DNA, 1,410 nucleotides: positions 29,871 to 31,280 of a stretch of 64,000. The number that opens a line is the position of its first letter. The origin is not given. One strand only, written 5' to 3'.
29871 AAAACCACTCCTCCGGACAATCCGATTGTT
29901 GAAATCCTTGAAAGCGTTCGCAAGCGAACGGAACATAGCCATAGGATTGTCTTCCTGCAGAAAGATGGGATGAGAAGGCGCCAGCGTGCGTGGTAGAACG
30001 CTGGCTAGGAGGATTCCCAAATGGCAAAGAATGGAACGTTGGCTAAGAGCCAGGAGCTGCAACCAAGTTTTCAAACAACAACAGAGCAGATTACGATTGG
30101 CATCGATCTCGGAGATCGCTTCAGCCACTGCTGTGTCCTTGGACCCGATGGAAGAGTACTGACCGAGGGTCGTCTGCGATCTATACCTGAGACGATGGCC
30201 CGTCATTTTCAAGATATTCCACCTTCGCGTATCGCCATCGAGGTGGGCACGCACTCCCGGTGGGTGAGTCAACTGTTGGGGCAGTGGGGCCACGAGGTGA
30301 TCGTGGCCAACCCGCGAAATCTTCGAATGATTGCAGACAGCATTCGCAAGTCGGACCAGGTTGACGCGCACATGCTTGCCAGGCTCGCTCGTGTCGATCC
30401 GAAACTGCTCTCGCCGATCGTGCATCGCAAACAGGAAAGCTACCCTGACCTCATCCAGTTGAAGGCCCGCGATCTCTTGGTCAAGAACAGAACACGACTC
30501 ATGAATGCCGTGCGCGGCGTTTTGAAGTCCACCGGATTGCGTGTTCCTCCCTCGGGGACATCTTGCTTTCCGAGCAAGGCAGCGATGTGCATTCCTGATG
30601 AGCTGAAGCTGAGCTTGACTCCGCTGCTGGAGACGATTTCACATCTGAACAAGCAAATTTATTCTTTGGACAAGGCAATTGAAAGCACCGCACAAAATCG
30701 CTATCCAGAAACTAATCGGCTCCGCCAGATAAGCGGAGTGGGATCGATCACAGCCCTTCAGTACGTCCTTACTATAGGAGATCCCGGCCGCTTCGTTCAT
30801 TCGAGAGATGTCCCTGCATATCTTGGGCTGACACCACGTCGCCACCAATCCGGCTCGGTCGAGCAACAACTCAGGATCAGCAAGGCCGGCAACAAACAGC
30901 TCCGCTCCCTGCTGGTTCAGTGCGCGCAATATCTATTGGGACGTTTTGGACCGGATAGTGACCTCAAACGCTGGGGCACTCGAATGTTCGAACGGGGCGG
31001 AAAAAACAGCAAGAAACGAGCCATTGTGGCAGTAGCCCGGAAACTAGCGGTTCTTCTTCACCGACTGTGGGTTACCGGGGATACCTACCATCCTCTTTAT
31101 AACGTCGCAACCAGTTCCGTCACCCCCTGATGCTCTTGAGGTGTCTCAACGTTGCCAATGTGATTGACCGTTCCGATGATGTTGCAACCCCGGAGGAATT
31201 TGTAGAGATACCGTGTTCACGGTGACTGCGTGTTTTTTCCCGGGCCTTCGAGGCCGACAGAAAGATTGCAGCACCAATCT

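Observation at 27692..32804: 5.1-kb IS1595-family element with perfect 8-bp target duplication, passenger genes and a nested IS110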

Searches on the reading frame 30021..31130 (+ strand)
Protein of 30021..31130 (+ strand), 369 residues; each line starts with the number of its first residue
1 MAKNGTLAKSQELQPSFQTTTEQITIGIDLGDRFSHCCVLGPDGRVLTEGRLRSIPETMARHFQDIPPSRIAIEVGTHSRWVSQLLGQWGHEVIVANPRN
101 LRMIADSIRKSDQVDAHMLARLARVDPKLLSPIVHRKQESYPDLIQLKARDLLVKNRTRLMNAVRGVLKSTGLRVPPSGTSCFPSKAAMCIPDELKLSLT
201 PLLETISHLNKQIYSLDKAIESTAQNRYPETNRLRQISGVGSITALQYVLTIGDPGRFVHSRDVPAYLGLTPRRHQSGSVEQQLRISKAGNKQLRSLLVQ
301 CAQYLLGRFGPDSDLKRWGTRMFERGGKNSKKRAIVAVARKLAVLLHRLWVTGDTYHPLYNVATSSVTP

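Call 3: search_protein_families(library=pfam, proteins=[window:30021-31130:+], max_evalue=0.01)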
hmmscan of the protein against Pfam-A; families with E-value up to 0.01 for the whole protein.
window:30021-31130:+ (369 aa): 2 families
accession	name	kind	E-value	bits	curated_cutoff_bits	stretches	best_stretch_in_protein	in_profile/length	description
PF02371.22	Transposase_20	-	1.1e-22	80.7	21.3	1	232-311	2-80/87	Transposase IS116/IS110/IS902 family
PF01548.23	DEDD_Tnp_IS110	-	3.9e-18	66.1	29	1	26-171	1-153/155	Transposase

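Call 10: find_encoding_contigs(protein=window:30021-31130:+, flank=4000, max_places=10)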
Protein window:30021-31130:+ (369 aa): 7 contigs read that carry it; 6 places shown.
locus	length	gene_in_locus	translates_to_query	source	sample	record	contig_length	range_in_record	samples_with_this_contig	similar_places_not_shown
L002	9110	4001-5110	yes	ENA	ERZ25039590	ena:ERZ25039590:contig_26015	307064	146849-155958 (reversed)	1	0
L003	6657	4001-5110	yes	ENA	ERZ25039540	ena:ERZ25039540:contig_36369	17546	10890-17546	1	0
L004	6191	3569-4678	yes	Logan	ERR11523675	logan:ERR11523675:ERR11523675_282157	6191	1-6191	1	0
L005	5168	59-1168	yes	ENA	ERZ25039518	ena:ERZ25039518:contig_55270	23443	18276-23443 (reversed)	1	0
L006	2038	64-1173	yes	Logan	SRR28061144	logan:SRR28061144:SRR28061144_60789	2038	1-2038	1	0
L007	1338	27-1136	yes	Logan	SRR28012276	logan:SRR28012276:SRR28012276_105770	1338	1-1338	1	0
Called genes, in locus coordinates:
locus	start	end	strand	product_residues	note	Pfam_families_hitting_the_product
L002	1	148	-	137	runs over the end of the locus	PF09348:DUF1990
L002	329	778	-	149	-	-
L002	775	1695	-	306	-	PF13813:MBOAT_2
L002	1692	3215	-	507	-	PF04134:DCC1-like, PF00753:Lactamase_B, PF19583:ODP (weak)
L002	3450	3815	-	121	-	PF20337:DUF6632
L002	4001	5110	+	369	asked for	PF01548:DEDD_Tnp_IS110, PF02371:Transposase_20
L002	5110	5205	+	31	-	-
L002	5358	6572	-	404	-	-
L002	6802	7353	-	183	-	-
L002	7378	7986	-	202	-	PF13489:Methyltransf_23, PF00398:RrnaAD, PF08241:Methyltransf_11, PF08242:Methyltransf_12 (weak), PF13649:Methyltransf_25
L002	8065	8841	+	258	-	PF02311:AraC_binding, PF00165:HTH_AraC (faint), PF12833:HTH_18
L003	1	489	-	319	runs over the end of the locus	-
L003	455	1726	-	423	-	-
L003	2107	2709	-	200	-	PF08747:BrxB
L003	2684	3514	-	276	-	PF08849:BrxA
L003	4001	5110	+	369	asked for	PF01548:DEDD_Tnp_IS110, PF02371:Transposase_20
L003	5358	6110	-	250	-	-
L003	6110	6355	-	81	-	-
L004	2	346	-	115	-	?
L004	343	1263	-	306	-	PF13813:MBOAT_2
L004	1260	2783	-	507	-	PF04134:DCC1-like, PF00753:Lactamase_B, PF19583:ODP (weak)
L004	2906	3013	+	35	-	-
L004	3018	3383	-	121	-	PF20337:DUF6632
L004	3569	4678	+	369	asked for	PF01548:DEDD_Tnp_IS110, PF02371:Transposase_20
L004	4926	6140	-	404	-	-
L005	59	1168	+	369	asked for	PF01548:DEDD_Tnp_IS110, PF02371:Transposase_20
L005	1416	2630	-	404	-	-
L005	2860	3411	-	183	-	-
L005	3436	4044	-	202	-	PF13489:Methyltransf_23, PF00398:RrnaAD, PF08241:Methyltransf_11, PF08242:Methyltransf_12 (weak), PF13649:Methyltransf_25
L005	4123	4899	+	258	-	PF02311:AraC_binding, PF00165:HTH_AraC (faint), PF12833:HTH_18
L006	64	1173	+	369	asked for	PF01548:DEDD_Tnp_IS110, PF02371:Transposase_20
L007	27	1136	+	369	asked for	PF01548:DEDD_Tnp_IS110, PF02371:Transposase_20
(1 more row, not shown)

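Call 25: find_related_loci(query=window:30021-31130:+, collection=genome_contigs, flank=4000)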
Query window:30021-31130:+ (369 aa) in genome_contigs; peptide patterns used: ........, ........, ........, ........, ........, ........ (x = any residue, [..] = any of these).
92 stretches matched a pattern; 23 encode a relative of the query (tblastn E <= 1e-3); 23 distinct loci.
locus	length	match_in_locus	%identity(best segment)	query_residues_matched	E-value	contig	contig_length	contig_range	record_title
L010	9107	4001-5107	96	1-369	0e+0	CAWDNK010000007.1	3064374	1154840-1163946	MAG: uncultured Acidobacteriaceae bacterium isolate MFD03399.bin.1.20 genome assembly, contig: contig_8216, whole genome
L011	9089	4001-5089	97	1-363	0e+0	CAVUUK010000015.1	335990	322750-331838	MAG: uncultured Acidobacteriaceae bacterium isolate MFD09567.bin.1.139 genome assembly, contig: contig_33357, whole geno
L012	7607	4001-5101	96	1-367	0e+0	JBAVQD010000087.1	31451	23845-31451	MAG: Candidatus Sulfotelmatobacter sp. isolate MFD00689_ilm_asm_bin11 k127_170613, whole genome shotgun sequence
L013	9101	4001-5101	95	1-367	0e+0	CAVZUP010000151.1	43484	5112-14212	MAG: uncultured Acidobacteriaceae bacterium isolate MFD05379.bin.1.4 genome assembly, contig: contig_38910, whole genome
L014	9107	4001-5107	95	1-369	0e+0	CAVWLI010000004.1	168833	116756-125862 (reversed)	MAG: uncultured Acidobacteriota bacterium isolate MFD09286.bin.2.109 genome assembly, contig: contig_107037, whole genom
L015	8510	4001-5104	91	1-368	0e+0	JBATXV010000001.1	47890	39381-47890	MAG: Candidatus Sulfotelmatobacter sp. isolate MFD05670_ilm_asm_bin21 k127_156301, whole genome shotgun sequence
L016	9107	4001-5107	90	1-368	0e+0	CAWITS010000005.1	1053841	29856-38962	MAG: uncultured Acidobacteriaceae bacterium isolate MFD01716.bin.3.4 genome assembly, contig: contig_5586, whole genome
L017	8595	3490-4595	94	1-369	0e+0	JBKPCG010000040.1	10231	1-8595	MAG: Acidobacteriota bacterium isolate GB_EKS_MAG_00058 GB_EKS_000001769782, whole genome shotgun sequence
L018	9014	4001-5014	96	1-338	0e+0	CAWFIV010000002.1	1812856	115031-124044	MAG: uncultured Acidobacteriota bacterium isolate MFD02248.bin.1.173 genome assembly, contig: contig_12345, whole genome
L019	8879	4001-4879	96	77-369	0e+0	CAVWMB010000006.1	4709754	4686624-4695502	MAG: uncultured Acidobacteriota bacterium isolate MFD04463.bin.1.284 genome assembly, contig: contig_8978, whole genome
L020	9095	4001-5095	73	1-365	0e+0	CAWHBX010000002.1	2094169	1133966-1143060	MAG: uncultured Acidobacteriaceae bacterium isolate MFD03726.bin.1.226 genome assembly, contig: contig_13741, whole geno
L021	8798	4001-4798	95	104-369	9e-170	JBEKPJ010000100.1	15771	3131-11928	MAG: Terriglobales bacterium isolate SPRUCE 461 SPRUCE_461_100, whole genome shotgun sequence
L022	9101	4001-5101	79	1-367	0e+0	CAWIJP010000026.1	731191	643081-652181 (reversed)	MAG: uncultured Acidobacteriaceae bacterium isolate MFD05512.bin.1.162 genome assembly, contig: contig_56201, whole geno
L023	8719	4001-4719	91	1-238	1e-114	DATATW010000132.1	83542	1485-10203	MAG TPA_asm: Terriglobales bacterium isolate SMAG_U5556 k141_2897866, whole genome shotgun sequence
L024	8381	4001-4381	94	243-369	5e-76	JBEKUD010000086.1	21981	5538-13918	MAG: Candidatus Sulfotelmatobacter sp. isolate SPRUCE 573 SPRUCE_573_86, whole genome shotgun sequence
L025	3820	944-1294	91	252-368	5e-67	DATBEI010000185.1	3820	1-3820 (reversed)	MAG TPA_asm: Candidatus Sulfotelmatobacter sp. isolate SMAG_U5833 k141_94031, whole genome shotgun sequence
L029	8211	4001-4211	91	1-324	2e-20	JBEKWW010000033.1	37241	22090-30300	MAG: Candidatus Sulfotelmatobacter sp. isolate SPRUCE 637 SPRUCE_637_33, whole genome shotgun sequence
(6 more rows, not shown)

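Call 48: search_protein_families(library=pfam, proteins=[L010:5429-6226:-, L011:5404-6135:-, L011:6048-6689:+, L012:5602-6468:-, L012:6367-7128:+, L013:5381-5947:-, L014:5407-6279:-, L014:6276-6680:-, L014:6664-7173:-, L015:5517-6233:-], max_evalue=0.001)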
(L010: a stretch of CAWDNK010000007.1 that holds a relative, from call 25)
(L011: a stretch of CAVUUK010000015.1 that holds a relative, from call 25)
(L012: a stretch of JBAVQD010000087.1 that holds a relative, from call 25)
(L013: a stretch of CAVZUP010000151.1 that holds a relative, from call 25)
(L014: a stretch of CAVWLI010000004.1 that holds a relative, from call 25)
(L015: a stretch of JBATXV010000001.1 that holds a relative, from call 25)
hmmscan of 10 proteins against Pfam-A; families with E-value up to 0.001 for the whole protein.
L010:5429-6226:- (265 aa): 0 families

L011:5404-6135:- (243 aa): 0 families

L011:6048-6689:+ (213 aa): 1 family
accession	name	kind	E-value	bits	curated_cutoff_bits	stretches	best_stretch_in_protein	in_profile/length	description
PF01545.26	Cation_efflux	-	1.3e-13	51.6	26.6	1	33-205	6-190/198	Cation efflux family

L012:5602-6468:- (288 aa): 4 families
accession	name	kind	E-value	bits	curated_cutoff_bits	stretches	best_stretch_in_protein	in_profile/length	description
PF00561.26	Abhydrolase_1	-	9.2e-20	71.8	25.8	1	108-243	2-132/245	alpha/beta hydrolase fold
PF12697.13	Abhydrolase_6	-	2.7e-13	51.5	26.3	1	109-236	1-117/217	Alpha/beta hydrolase family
PF12146.15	Hydrolase_4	-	4.3e-11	43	27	1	107-217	5-115/239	Serine aminopeptidase, S33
PF12695.13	Abhydrolase_5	-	3.9e-06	27.2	27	1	176-270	56-146/164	Alpha/beta hydrolase family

L012:6367-7128:+ (253 aa): 5 families
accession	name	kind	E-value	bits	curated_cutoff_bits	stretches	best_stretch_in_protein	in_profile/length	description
PF00583.31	Acetyltransf_1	-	2.3e-10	41.2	20.7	1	153-240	26-116/116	Acetyltransferase (GNAT) family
PF13673.13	Acetyltransf_10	-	1.5e-06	28.6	23.6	1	140-244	12-111/128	Acetyltransferase (GNAT) domain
PF13508.13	Acetyltransf_7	-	1.1e-05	26.2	27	1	162-241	5-83/84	Acetyltransferase (GNAT) domain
PF08445.16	FR47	-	1.5e-05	25.4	22.1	1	190-240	27-77/86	FR47-like protein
PF13302.13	Acetyltransf_3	-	2.2e-05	25.6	25.4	0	152-241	45-138/138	Acetyltransferase (GNAT) domain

L013:5381-5947:- (188 aa): 1 family
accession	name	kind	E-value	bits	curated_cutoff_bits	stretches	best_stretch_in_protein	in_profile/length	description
PF00857.26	Isochorismatase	-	5.5e-45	154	27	1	7-177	2-173/175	Isochorismatase domain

L014:5407-6279:- (290 aa): 0 families

L014:6276-6680:- (134 aa): 0 families

L014:6664-7173:- (169 aa): 4 families
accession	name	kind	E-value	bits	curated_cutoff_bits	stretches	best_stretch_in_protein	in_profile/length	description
PF08281.18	Sigma70_r4_2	-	1.9e-13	50.3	25.7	1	102-154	2-54/54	Sigma-70, region 4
PF04545.22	Sigma70_r4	-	8.3e-13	48.1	24.1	1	107-155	1-49/50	Sigma-70, region 4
PF04542.20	Sigma70_r2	-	1.8e-06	28.1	24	1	14-80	1-70/71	Sigma-70 region 2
PF07638.17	Sigma70_ECF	-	0.00028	21.3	21.1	0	98-156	124-181/185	ECF sigma factor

L015:5517-6233:- (238 aa): 0 families

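Call 49: search_protein_families(library=pfam, proteins=[L015:6329-7105:-, L015:7252-8226:+, L017:5011-5880:-, L017:6011-6475:+, L019:5276-6370:-, L019:6925-7197:-, L019:7673-8128:+, L025:1616-2773:-, L029:4454-5464:-, L029:5788-7062:-], max_evalue=0.001)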
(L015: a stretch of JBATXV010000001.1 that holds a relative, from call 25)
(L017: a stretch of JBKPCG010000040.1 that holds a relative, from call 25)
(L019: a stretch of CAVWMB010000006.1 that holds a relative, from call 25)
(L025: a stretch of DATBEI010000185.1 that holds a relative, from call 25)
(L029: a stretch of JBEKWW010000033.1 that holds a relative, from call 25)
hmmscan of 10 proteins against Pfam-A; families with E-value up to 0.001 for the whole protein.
L015:6329-7105:- (258 aa): 1 family
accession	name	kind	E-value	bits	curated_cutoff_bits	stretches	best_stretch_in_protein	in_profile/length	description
PF01965.30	DJ-1_PfpI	-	9.2e-10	39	26.6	1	51-222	4-164/165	DJ-1/PfpI family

L015:7252-8226:+ (324 aa): 3 families
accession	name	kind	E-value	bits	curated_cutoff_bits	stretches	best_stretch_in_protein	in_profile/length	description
PF12833.13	HTH_18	-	5.4e-24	84.7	33.6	1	240-318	1-79/80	Helix-turn-helix domain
PF01965.30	DJ-1_PfpI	-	4.4e-23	82.3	26.6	1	5-179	2-165/165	DJ-1/PfpI family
PF00165.29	HTH_AraC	-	6.7e-15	55.2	26.6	2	283-317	8-41/42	Bacterial regulatory helix-turn-helix proteins, AraC family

L017:5011-5880:- (289 aa): 3 families
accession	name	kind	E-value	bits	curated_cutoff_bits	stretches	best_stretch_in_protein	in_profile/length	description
PF00561.26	Abhydrolase_1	-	3e-27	96.3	25.8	1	33-182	2-136/245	alpha/beta hydrolase fold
PF12697.13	Abhydrolase_6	-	4.4e-18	67.2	26.3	1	34-279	1-214/217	Alpha/beta hydrolase family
PF12146.15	Hydrolase_4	-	2.5e-14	53.6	27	1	32-138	5-113/239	Serine aminopeptidase, S33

L017:6011-6475:+ (154 aa): 9 families
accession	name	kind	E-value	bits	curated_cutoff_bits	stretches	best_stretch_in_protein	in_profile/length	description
PF01037.27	AsnC_trans_reg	-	1.7e-15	57.1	25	1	74-140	1-72/73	Lrp/AsnC ligand binding domain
PF13404.12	HTH_AsnC-type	-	1.1e-11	44.8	27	1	9-49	2-42/42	AsnC-type helix-turn-helix domain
PF13412.12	HTH_24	-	1.2e-11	44.4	21.9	1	9-55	2-48/48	Winged helix-turn-helix DNA-binding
PF25212.1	HVO_A0114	-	4.3e-06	26.9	27.6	1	10-55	22-67/84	HVO_A0114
PF09339.16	HTH_IclR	-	7.1e-06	26.1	22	1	13-55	6-49/52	IclR helix-turn-helix domain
PF01047.28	MarR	-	0.00018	21.8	24.6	1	13-55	6-48/59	MarR family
PF08279.18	HTH_11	-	0.00019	21.6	25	1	14-68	4-54/55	HTH domain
PF19187.6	HTH_PafC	-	0.00055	20.2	32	0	12-57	6-51/115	PafC helix-turn-helix domain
PF12840.13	HTH_20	-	0.00071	19.9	27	0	13-55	7-49/51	Helix-turn-helix domain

L019:5276-6370:- (364 aa): 4 families
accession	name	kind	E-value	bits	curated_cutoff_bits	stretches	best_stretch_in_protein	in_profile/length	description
PF00072.30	Response_reg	-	1.4e-18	67.6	30.2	1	7-119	1-110/111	Response regulator receiver domain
PF02518.31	HATPase_c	-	7.7e-15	55.7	26.4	1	253-347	3-109/111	Histidine kinase-, DNA gyrase B-, and HSP90-like ATPase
PF07730.19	HisKA_3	-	1.6e-14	54.6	24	1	146-212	1-67/68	Histidine kinase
PF13581.12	HATPase_c_2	-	0.00018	22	27.4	1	251-343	27-125/127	Histidine kinase-like ATPase domain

L019:6925-7197:- (90 aa): 0 families

L019:7673-8128:+ (151 aa): 0 families

L025:1616-2773:- (385 aa): 5 families
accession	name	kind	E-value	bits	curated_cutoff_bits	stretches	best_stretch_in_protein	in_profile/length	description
PF12697.13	Abhydrolase_6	-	3.4e-14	54.5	26.3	1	95-365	1-216/217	Alpha/beta hydrolase family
PF00561.26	Abhydrolase_1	-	1e-13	52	25.8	1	93-220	1-132/245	alpha/beta hydrolase fold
PF12146.15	Hydrolase_4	-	1.8e-10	41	27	1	94-304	6-198/239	Serine aminopeptidase, S33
PF00975.26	Thioesterase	-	5.8e-05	23.8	26.4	1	100-193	8-103/226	Thioesterase domain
PF06821.19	Ser_hydrolase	-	0.00041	20.7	22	1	150-209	46-107/172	Serine hydrolase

L029:4454-5464:- (336 aa): 1 family
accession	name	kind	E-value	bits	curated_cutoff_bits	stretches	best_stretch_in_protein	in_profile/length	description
PF04185.19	Phosphoesterase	-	1.2e-18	67.9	23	1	96-315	122-355/356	Phosphoesterase family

L029:5788-7062:- (424 aa): 2 families
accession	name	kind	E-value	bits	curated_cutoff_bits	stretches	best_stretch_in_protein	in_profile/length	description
PF13194.11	DUF4010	-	2.5e-39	135.6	30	1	187-387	1-205/210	Domain of unknown function (DUF4010)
PF02308.21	MgtC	-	2.8e-13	50.7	31.4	1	26-139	2-120/121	MgtC family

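Call 52: search_protein_families(library=ncbifam, proteins=[window:30021-31130:+], max_evalue=0.01)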
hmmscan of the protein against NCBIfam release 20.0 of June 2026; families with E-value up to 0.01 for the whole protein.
window:30021-31130:+ (369 aa): 2 families
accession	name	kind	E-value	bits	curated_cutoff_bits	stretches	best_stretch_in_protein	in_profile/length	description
NF033542.1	transpos_IS110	equivalog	8.6e-67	225.7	140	1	25-353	1-341/343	IS110 family RNA-guided transposase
NF051857.1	transpos_IS110_2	equivalog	1.1e-05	24.7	180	0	265-348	304-389/393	IS110 family transposase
